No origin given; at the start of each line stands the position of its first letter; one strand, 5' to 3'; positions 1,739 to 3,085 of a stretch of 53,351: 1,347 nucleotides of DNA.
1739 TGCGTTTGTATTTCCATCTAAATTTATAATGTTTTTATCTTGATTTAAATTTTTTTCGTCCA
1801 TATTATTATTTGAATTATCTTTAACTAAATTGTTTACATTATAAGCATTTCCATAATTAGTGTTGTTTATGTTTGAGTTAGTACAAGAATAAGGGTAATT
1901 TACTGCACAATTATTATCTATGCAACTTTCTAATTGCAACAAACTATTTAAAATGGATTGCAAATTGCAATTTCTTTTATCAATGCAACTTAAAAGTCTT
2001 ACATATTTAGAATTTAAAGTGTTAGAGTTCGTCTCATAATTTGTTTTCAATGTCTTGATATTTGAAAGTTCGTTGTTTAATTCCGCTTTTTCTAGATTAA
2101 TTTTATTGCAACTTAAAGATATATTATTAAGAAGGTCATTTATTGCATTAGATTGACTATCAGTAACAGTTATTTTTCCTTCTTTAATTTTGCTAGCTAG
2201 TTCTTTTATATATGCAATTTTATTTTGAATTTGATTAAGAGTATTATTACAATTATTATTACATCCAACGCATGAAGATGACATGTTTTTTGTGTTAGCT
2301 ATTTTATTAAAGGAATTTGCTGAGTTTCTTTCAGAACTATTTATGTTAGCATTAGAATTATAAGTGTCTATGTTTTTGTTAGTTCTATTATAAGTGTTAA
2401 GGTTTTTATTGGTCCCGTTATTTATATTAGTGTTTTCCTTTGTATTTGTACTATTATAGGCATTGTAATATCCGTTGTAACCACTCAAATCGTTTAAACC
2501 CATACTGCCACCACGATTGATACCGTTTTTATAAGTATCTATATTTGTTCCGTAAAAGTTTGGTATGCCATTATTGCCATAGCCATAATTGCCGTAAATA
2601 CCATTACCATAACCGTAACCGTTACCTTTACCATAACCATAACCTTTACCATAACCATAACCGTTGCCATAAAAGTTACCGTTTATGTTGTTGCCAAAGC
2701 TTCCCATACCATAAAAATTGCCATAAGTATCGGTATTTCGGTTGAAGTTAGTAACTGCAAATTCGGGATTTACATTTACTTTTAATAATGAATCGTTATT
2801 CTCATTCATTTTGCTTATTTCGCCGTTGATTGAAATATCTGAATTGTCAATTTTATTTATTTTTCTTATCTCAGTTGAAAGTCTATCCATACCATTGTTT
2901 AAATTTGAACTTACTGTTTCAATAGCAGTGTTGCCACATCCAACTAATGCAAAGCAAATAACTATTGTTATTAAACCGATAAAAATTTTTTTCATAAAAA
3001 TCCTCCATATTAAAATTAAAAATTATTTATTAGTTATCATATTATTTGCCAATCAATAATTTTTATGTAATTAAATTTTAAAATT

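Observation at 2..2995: Unlisted ~1000-codon open frame: giant Asn-rich lipoprotein running off the window edge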

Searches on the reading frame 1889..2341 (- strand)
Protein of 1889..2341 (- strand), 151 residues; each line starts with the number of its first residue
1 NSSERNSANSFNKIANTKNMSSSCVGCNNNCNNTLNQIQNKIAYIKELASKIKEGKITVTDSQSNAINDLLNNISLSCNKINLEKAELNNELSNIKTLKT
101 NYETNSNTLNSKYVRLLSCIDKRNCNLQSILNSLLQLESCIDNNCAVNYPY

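Call 53: find_homologous_proteins(query=A6, max_evalue=0.001)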
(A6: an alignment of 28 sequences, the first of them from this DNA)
Query A6 (28 sequences) (151 aa, profile of the alignment): 2 proteins with E <= 0.001 among 2683 candidates.
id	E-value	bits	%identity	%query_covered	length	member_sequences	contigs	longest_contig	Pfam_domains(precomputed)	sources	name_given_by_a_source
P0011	3.7e-36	142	87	81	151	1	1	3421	-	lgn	-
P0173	1.4e-28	118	27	69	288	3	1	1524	-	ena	-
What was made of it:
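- Tried and rejected: It returned only 2 proteins and gave no names (call 53).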

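Call 76: predict_structure(alignment_id=A6)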
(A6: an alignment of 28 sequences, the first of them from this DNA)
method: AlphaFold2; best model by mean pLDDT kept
length: 151 residues; sequences in the alignment: 28
mean_pLDDT: 91.6   pTM: 0.82
mean pLDDT of the five models: 91.6, 90.9, 88.9, 88.8, 88.8
residues with pLDDT >= 90: 118; 70-90: 22; 50-70: 7; < 50: 4
segments of 3 or more residues with pLDDT < 50: 147-149
pLDDT, mean of each block of 10 residues (from residue 1): 73 90 96 98 97 95 97 98 96 94 88 96 98 97 64 50
secondary structure, 60 per line:
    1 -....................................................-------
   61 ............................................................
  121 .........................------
elements in order: H2-53 H61-145
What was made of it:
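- On Unnamed spoVA-divergent lipoprotein family (defined here): The domain model has pLDDT 91.6 (call 76).
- Call 76: domain-only model, pLDDT 91.6 and pTM 0.82.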

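Call 78: fold_search(model_id=the predicted structure, library=pdb)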
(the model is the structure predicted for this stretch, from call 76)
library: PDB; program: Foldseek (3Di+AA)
matches with E <= 10: 410; with E <= 0.001: 0
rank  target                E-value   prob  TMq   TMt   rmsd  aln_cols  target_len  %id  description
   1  8s2f_AAA              1.2e-01  0.44  0.25  0.23  14.8       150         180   12  Crystal structure of Borrelia burgdorferi paralogous family 12 outer surface protein BBH37 (released 2025-03-05)
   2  8i21_A                1.4e-01  0.35  0.24  0.17  44.2       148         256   16  Cryo-EM structure of 6-subunit Smc5/6 arm region (released 2024-06-26)
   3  8s2p_AAA              1.6e-01  0.51  0.30  0.26  15.9       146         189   12  Crystal structure of Borrelia burgdorferi paralogous family 12 outer surface protein BBH37 (space group p21) (released 2025-03-05)
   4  2xra_A                2.5e-01  0.15  0.19  0.15  22.3       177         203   15  crystal structure of the HK20 Fab in complex with a gp41 mimetic 5- Helix (released 2010-12-15)
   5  8s2p_BBB              2.6e-01  0.25  0.25  0.22  15.7       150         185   13  Crystal structure of Borrelia burgdorferi paralogous family 12 outer surface protein BBH37 (space group p21) (released 2025-03-05)
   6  4dzu_A                4.4e-01  0.23  0.25  0.21  20.1       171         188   14  Complex of 3-alpha bound to gp41-5 (released 2012-05-02)
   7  4r61                  4.9e-01  0.54  0.37  0.39   9.9       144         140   14  Crystal structure of a rationally designed single-chain protein mimicking a trimeric gp41 N-terminal heptad-repeat regio (released 2014-12-10)
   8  4dzv_A                4.9e-01  0.18  0.23  0.19  20.9       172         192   14  Complex of 4-alpha/beta bound to gp41-5 (released 2012-05-02)
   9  6r2g_A                5.1e-01  0.80  0.42  0.43   8.6       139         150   16  Crystal structure of a single-chain protein mimetic of the gp41 NHR trimer in complex with the synthetic CHR peptide C (released 2019-07-10)
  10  8s2f_BBB              5.7e-01  0.21  0.27  0.24  15.3       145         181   14  Crystal structure of Borrelia burgdorferi paralogous family 12 outer surface protein BBH37 (released 2025-03-05)
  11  3ma9_A                5.7e-01  0.14  0.21  0.18  19.4       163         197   14  Crystal structure of gp41 derived protein complexed with fab 8066 (released 2010-12-01)
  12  3u3f_C                6.8e-01  0.18  0.24  0.27  15.8       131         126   14  Structural basis for the interaction of Pyk2 PAT domain with paxillin LD motifs (released 2012-10-24)
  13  9dwa_A                6.8e-01  0.15  0.21  0.24  19.3       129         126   16  Crystal structure of FABLE, MPD condition (released 2025-08-20)
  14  8i4v_B                7.6e-01  0.20  0.28  0.18  42.8       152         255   16  Cryo-EM structure of 5-subunit Smc5/6 arm region (released 2024-06-26)
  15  8p4y                  8.9e-01  0.14  0.25  0.20  17.3       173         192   13  Coiled-coil protein origami triangle (released 2023-08-02)
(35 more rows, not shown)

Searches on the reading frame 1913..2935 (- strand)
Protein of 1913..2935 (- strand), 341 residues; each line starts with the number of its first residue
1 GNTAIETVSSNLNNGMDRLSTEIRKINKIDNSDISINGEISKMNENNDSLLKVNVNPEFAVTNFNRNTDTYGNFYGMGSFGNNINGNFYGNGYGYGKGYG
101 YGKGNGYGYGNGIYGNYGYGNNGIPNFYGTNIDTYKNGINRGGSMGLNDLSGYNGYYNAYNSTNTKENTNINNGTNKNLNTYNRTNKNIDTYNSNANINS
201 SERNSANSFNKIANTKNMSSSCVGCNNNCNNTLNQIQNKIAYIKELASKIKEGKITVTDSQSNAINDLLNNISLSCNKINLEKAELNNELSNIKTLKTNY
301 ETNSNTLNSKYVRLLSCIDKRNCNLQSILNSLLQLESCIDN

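Call 35: search_protein_representatives(alignment_id=A4)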
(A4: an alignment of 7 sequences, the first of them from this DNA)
Query: 7 sequences, 349 profile positions. Proteins with E-value up to 0.001 (for the whole library): 262; up to 1e-10: 128; up to 1e-30: 22. The best 150 are listed.
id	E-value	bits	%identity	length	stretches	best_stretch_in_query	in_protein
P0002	9.2e-138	475.7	-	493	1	4-349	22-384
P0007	2.4e-136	471.0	-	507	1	1-349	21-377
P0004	3.5e-129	447.5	-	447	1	1-349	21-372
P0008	5.5e-98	344.9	-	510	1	1-347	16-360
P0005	2.7e-87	309.7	-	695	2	190-348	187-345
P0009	2.6e-82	293.3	-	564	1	3-347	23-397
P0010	5.1e-48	180.6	-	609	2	176-348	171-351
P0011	1.3e-45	172.6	-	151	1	224-349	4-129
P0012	1.8e-44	168.9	-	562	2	187-348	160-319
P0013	5.0e-44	167.4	-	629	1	2-348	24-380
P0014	3.2e-42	161.5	-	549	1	2-348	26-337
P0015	7.6e-40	153.7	-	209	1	231-349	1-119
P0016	7.9e-40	153.6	-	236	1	1-232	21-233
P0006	2.8e-39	151.8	-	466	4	207-348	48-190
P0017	2.5e-36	142.1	-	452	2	212-348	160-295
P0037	5.6e-23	98.2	-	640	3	207-347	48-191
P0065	1.6e-18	83.6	-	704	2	201-347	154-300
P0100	5.0e-14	68.8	-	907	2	146-348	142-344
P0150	9.5e-10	54.7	-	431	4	206-348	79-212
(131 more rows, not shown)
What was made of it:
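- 1871..2338 (-): Family-defining helical domain (residues ~220-375), made of long antiparallel helices and carrying nine Cys. Call 35 (this is the core of the profile matches).
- On Unnamed spoVA-divergent lipoprotein family (defined here): Independent members score down to E=1e-138, and 262 clusters score at E<=1e-3 (call 35).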

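Call 36: predict_structure(alignment_id=A4)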
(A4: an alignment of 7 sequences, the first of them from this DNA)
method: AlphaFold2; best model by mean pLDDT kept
length: 341 residues; sequences in the alignment: 7
mean_pLDDT: 60.2   pTM: 0.53
mean pLDDT of the five models: 60.2, 57.5, 57.3, 54.2, 54.0
residues with pLDDT >= 90: 121; 70-90: 46; 50-70: 9; < 50: 165
segments of 3 or more residues with pLDDT < 50: 39-202
pLDDT, mean of each block of 10 residues (from residue 1): 75 97 90 74 33 29 27 24 25 27 27 27 25 28 26 25 27 29 30 35 62 86 92 95 95 90 95 95 93 88 86 94 97 95 76
secondary structure, 60 per line:
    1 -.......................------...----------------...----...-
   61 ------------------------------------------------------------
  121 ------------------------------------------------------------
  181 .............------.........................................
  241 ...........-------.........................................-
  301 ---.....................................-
elements in order: H2-24 H181-193 H200-251 H259-299 H304-340
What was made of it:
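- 2864..2932 (-): Conserved N-terminal helix alpha-1 (precursor residues ~22-44), predicted with high confidence and conserved across the family. Call 36 (helix at mature residues 2-24; block pLDDT 75, 97 and 90 for mature residues 1-30).
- Call 36: helices with block-mean pLDDT mostly ~86-97; Gly/Tyr zone below 35.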

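Call 39: search_solved_structures(query=A4, max_evalue=1)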
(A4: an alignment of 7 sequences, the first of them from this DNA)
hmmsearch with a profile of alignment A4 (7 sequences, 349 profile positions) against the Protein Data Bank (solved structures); distinct sequences matched with E-value up to 1: 4.
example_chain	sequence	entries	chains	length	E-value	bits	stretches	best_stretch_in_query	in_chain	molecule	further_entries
8uzp_M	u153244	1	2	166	0.0074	18.8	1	236-310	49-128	stem_mimetic_01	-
2iak_A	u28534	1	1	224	0.43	13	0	272-336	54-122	Bullous pemphigoid antigen 1, isoform 5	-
5go0_A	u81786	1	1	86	0.97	11.9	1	21-56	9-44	Ubiquitin, putative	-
2lrw_A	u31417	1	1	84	0.99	11.8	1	21-56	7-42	Ubiquitin, putative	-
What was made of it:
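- Tried and rejected: Nothing meaningful was found (call 39).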

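Call 41: fold_search(model_id=the predicted structure, library=pdb)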
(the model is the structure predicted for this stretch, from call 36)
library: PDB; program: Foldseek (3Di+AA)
matches with E <= 10: 351; with E <= 0.001: 0
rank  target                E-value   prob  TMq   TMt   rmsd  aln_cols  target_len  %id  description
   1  8s2f_AAA              5.3e-02  0.47  0.14  0.20  15.7       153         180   13  Crystal structure of Borrelia burgdorferi paralogous family 12 outer surface protein BBH37 (released 2025-03-05)
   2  8s2p_AAA              9.7e-02  0.35  0.12  0.19  16.1       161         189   12  Crystal structure of Borrelia burgdorferi paralogous family 12 outer surface protein BBH37 (space group p21) (released 2025-03-05)
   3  8s2p_BBB              1.4e-01  0.41  0.15  0.22  16.1       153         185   11  Crystal structure of Borrelia burgdorferi paralogous family 12 outer surface protein BBH37 (space group p21) (released 2025-03-05)
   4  7n6g_3V               1.6e-01  0.20  0.10  0.09  46.6       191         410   10  C1 of central pair (released 2022-05-18)
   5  8w6e_B                2.8e-01  0.90  0.23  0.45  18.8       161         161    9  De novo design of HBC599 binder (released 2024-11-27)
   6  5izt_A                3.0e-01  0.60  0.21  0.29   6.2       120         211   15  Crystal structure of a C-terminal proteolytic fragment of an outer surface protein from Borrelia burgdorferi (released 2016-05-04)
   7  4e40                  3.0e-01  0.28  0.15  0.20  20.7       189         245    7  The haptoglobin-hemoglobin receptor of Trypanosoma congolense (released 2013-01-16)
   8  5izt_B                3.4e-01  0.41  0.20  0.28  12.7       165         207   13  Crystal structure of a C-terminal proteolytic fragment of an outer surface protein from Borrelia burgdorferi (released 2016-05-04)
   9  8s2f_BBB              3.5e-01  0.20  0.13  0.20  15.6       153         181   13  Crystal structure of Borrelia burgdorferi paralogous family 12 outer surface protein BBH37 (released 2025-03-05)
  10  8w6e_A                3.7e-01  0.84  0.23  0.45  16.9       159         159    8  De novo design of HBC599 binder (released 2024-11-27)
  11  9a2x_MODEL_1_A        4.1e-01  0.21  0.12  0.09  18.4       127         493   20  Model of E. coli TolC by in-cell photo-crosslinking MS and deep learning (released 2023-02-24)
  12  5jdo_A                4.3e-01  0.23  0.16  0.20  20.9       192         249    7  T. congolense haptoglobin-haemoglobin receptor in complex with haemoglobin (released 2016-04-27)
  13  9tg4_A                5.0e-01  0.87  0.21  0.17  17.0       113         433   17  Structure of the YbjP lipoprotein bound to the AcrABZ-TolC efflux pump (released 2026-04-08)
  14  5l0g_C                6.7e-01  0.21  0.12  0.22  19.8       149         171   10  Human metavinculin MVt Q971R, R975D, T978R mutant (residues 959-1134) in complex with PIP2 (released 2016-08-31)
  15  2wmz_A                7.1e-01  0.35  0.16  0.13  18.5       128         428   17  Structure of a mutated TolC (released 2011-01-26)
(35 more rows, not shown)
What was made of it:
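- The top, non-significant, Foldseek neighbours are helical-bundle surface lipoproteins of Borrelia and trypanosome surface receptors (calls 41, 78).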

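Call 43: find_encoding_contigs(protein=P0037, flank=6000, max_places=2)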
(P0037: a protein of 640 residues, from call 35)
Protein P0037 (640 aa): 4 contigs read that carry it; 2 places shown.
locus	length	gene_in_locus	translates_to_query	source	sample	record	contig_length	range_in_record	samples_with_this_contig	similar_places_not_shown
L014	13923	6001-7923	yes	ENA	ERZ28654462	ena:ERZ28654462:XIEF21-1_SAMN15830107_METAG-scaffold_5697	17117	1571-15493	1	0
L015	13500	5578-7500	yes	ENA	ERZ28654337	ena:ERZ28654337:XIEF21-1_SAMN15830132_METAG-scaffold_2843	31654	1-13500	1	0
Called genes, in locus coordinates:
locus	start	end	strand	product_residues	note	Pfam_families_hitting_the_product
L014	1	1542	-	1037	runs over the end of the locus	?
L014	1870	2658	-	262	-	PF00571:CBS (weak)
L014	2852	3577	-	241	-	PF09560:Spore_YunB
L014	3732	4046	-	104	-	PF03862:SpoVAC_SpoVAEB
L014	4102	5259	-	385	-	PF07451:SpoVAD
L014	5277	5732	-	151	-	PF03862:SpoVAC_SpoVAEB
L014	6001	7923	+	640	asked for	-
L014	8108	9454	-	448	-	PF20990:DUF2207_C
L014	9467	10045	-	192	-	PF04011:LemA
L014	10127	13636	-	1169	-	PF00082:Peptidase_S8, PF13306:LRR_5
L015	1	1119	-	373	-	PF00133:tRNA-synt_1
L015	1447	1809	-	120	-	PF00571:CBS (faint)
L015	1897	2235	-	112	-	-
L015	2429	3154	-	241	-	PF09560:Spore_YunB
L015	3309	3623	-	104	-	PF03862:SpoVAC_SpoVAEB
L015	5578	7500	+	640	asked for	-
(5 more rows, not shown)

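Call 59: find_encoding_contigs(protein=P0100, flank=5000, max_places=1)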
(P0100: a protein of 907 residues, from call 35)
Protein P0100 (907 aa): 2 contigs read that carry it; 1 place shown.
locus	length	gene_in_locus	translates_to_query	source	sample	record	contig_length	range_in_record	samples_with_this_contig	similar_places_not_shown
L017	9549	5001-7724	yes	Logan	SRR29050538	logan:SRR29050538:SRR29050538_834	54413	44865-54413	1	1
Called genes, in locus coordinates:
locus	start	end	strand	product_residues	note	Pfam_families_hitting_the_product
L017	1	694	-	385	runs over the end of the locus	PF22025:ThiI_fer, PF02926:THUMP, PF02568:ThiI, PF06508:QueC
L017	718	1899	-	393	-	PF00266:Aminotran_5, PF00155:Aminotran_1_2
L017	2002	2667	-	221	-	PF09560:Spore_YunB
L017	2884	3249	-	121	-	PF03862:SpoVAC_SpoVAEB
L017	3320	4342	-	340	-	PF07451:SpoVAD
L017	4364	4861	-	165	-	PF03862:SpoVAC_SpoVAEB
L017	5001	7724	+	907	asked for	-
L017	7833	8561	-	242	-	PF04542:Sigma70_r2, PF04545:Sigma70_r4, PF08281:Sigma70_r4_2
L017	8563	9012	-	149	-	PF13581:HATPase_c_2, PF02518:HATPase_c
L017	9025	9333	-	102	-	PF01740:STAS, PF13466:STAS_2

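Call 60: find_encoding_contigs(protein=P0065, flank=5000, max_places=1)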
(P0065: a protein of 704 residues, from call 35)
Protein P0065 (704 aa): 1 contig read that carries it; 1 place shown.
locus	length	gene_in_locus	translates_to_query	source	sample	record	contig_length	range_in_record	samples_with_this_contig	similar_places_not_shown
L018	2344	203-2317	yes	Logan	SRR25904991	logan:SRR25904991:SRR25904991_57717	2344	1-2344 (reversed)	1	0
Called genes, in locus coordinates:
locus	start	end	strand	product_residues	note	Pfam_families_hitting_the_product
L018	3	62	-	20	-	?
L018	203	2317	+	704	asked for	-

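Call 61: find_encoding_contigs(protein=P0150, flank=5000, max_places=1)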
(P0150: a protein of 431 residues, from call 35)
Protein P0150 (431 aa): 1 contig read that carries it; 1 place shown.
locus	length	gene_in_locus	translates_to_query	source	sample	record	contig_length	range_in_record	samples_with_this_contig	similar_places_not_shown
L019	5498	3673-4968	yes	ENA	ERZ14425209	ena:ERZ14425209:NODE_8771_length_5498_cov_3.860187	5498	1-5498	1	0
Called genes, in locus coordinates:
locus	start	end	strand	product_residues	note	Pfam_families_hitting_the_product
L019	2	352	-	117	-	?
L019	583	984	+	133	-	-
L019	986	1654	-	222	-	PF09560:Spore_YunB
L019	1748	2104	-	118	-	PF03862:SpoVAC_SpoVAEB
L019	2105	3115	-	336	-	PF07451:SpoVAD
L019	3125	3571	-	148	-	PF03862:SpoVAC_SpoVAEB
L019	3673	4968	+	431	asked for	-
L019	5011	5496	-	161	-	?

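Call 82: find_encoding_contigs(protein=P0011, flank=5000, max_places=2)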
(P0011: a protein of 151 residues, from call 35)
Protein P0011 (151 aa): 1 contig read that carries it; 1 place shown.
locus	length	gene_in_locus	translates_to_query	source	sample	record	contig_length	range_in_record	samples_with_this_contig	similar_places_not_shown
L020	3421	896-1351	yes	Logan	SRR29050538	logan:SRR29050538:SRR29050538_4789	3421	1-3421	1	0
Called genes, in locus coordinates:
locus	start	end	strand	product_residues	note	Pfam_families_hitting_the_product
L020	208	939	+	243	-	-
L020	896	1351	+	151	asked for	-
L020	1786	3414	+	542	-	-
